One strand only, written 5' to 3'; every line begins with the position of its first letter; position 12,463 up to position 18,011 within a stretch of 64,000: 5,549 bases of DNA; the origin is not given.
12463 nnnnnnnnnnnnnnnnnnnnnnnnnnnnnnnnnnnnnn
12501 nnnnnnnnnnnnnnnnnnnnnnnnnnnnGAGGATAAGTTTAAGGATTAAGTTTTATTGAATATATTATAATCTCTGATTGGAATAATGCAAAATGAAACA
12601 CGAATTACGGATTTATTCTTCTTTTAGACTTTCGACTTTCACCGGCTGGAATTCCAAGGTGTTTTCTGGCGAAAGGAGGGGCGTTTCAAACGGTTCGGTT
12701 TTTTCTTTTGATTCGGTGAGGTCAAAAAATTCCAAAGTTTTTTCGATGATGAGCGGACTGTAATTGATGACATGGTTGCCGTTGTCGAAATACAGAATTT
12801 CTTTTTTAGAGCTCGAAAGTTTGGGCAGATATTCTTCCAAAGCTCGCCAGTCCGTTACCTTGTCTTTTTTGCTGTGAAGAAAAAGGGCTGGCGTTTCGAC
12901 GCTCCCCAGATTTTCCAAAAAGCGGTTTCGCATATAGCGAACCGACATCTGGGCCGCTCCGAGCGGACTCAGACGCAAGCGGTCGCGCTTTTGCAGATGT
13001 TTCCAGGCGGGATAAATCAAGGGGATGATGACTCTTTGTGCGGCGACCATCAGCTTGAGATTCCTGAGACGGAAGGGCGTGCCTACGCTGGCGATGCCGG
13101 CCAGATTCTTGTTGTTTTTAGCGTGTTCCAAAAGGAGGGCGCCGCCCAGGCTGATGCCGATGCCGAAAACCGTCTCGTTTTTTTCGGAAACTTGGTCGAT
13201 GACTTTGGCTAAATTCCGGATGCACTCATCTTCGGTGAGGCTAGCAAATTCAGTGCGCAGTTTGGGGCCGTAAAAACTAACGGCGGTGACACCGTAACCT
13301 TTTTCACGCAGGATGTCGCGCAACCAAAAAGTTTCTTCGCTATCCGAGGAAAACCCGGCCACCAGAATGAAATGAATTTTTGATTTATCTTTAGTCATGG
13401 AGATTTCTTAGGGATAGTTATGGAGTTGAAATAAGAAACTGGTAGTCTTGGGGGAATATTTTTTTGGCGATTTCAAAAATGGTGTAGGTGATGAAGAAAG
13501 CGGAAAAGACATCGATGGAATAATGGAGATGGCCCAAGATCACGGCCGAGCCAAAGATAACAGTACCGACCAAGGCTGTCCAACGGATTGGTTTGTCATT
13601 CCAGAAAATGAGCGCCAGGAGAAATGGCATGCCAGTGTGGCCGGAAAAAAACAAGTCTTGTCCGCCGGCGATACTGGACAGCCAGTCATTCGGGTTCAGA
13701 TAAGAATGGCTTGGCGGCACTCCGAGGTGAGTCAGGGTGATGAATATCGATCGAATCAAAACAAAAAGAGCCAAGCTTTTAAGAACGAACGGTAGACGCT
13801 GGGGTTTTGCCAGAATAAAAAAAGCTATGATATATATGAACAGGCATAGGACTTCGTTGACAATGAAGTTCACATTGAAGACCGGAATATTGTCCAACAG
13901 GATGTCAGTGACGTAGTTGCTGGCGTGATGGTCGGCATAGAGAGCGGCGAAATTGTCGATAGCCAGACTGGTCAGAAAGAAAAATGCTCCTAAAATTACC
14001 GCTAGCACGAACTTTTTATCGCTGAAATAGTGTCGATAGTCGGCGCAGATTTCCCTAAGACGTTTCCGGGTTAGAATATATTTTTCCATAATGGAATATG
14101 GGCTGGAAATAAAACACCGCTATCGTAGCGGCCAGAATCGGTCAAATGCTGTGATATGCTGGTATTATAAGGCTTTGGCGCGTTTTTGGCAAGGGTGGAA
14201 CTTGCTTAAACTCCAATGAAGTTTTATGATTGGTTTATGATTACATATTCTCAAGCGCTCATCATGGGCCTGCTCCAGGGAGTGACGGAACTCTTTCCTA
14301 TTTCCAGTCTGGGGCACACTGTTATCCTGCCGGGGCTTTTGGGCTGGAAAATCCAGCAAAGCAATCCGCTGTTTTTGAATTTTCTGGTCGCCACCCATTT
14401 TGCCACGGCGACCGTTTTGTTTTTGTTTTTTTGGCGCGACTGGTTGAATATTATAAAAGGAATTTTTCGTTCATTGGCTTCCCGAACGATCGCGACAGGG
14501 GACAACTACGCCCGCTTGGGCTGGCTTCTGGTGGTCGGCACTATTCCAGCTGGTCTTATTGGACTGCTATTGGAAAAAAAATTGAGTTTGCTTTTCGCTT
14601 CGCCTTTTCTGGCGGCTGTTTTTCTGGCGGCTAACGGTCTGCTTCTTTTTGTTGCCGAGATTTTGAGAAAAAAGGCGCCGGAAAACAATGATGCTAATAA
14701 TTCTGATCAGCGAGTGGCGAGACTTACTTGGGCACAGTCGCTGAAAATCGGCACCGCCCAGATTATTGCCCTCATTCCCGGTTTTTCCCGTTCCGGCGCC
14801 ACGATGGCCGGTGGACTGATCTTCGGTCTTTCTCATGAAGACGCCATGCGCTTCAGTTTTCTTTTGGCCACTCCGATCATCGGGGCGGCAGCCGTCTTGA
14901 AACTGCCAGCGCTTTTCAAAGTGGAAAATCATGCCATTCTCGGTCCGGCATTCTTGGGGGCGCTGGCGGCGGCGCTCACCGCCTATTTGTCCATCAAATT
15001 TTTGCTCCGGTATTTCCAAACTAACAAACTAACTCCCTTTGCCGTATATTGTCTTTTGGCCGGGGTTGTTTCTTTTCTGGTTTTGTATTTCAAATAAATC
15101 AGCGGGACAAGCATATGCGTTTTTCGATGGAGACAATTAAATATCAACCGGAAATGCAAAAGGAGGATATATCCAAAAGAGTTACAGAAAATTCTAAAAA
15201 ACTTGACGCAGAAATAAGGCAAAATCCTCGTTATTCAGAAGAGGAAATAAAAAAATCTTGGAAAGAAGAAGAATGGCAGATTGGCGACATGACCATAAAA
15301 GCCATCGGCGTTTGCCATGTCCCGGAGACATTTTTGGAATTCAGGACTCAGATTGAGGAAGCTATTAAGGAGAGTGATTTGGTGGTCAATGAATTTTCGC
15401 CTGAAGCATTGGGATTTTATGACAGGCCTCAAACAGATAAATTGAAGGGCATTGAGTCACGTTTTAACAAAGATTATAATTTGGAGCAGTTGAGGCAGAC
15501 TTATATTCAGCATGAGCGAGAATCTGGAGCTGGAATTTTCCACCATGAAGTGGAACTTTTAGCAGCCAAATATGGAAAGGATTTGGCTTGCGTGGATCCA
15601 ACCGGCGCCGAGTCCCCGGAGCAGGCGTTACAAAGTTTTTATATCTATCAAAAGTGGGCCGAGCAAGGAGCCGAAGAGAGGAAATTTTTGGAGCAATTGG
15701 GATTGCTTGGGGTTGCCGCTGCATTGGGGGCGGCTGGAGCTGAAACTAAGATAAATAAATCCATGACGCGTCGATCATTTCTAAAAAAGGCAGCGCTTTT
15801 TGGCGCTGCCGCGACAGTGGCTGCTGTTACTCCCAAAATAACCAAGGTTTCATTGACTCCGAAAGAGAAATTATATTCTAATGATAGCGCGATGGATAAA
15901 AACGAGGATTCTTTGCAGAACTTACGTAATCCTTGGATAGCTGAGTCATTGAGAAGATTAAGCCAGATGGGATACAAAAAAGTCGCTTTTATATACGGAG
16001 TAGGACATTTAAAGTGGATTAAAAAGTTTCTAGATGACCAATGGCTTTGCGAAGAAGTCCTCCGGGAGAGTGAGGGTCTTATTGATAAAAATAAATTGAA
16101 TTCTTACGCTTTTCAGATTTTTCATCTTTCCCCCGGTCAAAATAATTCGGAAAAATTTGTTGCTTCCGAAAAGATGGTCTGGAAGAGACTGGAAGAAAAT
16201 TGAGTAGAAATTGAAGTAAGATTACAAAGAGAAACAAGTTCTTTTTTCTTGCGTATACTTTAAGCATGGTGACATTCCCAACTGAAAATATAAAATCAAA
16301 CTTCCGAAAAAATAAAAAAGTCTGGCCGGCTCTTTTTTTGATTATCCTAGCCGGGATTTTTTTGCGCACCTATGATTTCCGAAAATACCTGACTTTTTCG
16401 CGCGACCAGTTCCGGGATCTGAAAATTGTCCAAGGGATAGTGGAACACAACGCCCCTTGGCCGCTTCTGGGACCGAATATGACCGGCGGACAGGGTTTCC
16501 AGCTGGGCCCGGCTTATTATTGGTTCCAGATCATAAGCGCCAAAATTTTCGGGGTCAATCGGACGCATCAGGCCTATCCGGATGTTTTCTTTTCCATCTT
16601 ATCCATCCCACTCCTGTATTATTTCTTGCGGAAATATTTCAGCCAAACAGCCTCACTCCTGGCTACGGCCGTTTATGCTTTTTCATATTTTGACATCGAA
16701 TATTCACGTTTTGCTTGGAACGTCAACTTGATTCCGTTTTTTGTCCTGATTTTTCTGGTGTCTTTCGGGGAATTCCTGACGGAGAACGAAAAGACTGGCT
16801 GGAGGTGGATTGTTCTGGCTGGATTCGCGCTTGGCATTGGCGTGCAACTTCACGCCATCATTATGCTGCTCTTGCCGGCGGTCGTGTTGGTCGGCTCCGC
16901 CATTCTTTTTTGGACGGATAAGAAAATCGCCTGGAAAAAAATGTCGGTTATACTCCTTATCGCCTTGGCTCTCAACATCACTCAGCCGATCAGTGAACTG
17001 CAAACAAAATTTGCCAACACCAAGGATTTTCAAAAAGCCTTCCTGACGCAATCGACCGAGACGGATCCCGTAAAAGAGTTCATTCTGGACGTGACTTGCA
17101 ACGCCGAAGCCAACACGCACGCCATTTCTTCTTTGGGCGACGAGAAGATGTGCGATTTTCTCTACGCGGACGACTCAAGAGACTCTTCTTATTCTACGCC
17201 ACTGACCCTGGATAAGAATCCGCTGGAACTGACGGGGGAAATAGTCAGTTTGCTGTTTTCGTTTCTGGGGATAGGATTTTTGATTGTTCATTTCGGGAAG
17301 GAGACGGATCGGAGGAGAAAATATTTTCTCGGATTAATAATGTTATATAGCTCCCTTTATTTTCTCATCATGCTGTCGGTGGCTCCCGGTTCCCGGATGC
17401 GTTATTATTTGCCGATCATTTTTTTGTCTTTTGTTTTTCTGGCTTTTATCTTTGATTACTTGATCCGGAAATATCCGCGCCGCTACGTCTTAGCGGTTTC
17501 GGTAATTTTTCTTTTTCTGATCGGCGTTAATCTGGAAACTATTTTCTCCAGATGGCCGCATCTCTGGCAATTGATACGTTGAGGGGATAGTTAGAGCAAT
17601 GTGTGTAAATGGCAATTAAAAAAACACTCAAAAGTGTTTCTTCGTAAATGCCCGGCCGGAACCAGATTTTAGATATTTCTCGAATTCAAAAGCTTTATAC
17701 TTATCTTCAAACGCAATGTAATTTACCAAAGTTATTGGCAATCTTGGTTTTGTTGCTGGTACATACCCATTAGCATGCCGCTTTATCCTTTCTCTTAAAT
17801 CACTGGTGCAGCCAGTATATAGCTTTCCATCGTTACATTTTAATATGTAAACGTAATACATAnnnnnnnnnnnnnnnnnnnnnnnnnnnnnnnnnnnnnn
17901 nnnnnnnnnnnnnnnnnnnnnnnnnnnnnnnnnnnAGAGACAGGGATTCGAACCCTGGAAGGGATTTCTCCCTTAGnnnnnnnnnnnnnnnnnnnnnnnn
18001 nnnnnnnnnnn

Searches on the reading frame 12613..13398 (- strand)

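Call 54: search_protein_families(library=pfam, proteins=[window:12613-13398:-], max_evalue=0.0001)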
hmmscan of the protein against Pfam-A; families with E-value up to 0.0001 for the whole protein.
window:12613-13398:- (261 aa): 2 families
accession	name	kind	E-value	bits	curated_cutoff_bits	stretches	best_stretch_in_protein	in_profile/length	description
PF12146.15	Hydrolase_4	-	2.5e-13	50.3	27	2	9-144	6-146/239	Serine aminopeptidase, S33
PF12697.13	Abhydrolase_6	-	5.5e-06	27.6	26.3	1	11-215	2-211/217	Alpha/beta hydrolase family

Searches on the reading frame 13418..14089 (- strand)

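Call 54: search_protein_families(library=pfam, proteins=[window:13418-14089:-], max_evalue=0.0001)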
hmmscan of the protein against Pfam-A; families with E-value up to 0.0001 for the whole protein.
window:13418-14089:- (223 aa): 1 family
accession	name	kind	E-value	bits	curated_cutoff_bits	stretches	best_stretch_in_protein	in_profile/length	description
PF14360.12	PAP2_C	-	1.5e-10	42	27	1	145-207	4-70/74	PAP2 superfamily C-terminal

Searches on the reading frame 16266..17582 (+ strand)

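Call 7: search_protein_families(library=pfam, proteins=[window:16266-17582:+], max_evalue=0.01)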
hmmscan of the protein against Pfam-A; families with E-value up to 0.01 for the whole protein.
window:16266-17582:+ (438 aa): 2 families
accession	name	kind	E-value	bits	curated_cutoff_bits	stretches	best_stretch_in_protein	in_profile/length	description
PF13231.12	PMT_2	-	3e-15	57.2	26.1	1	82-239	4-154/160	Dolichyl-phosphate-mannose-protein mannosyltransferase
PF14897.12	EpsG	-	0.00039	20.1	30.1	1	329-419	217-307/326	EpsG family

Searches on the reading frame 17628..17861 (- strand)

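Call 7: search_protein_families(library=pfam, proteins=[window:17628-17861:-], max_evalue=0.01)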
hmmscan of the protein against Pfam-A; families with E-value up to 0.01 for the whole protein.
window:17628-17861:- (77 aa): 1 family
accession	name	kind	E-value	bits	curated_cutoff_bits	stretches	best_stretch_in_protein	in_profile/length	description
PF01541.30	GIY-YIG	-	1.9e-14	54.2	22.6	1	1-70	1-74/78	GIY-YIG catalytic domain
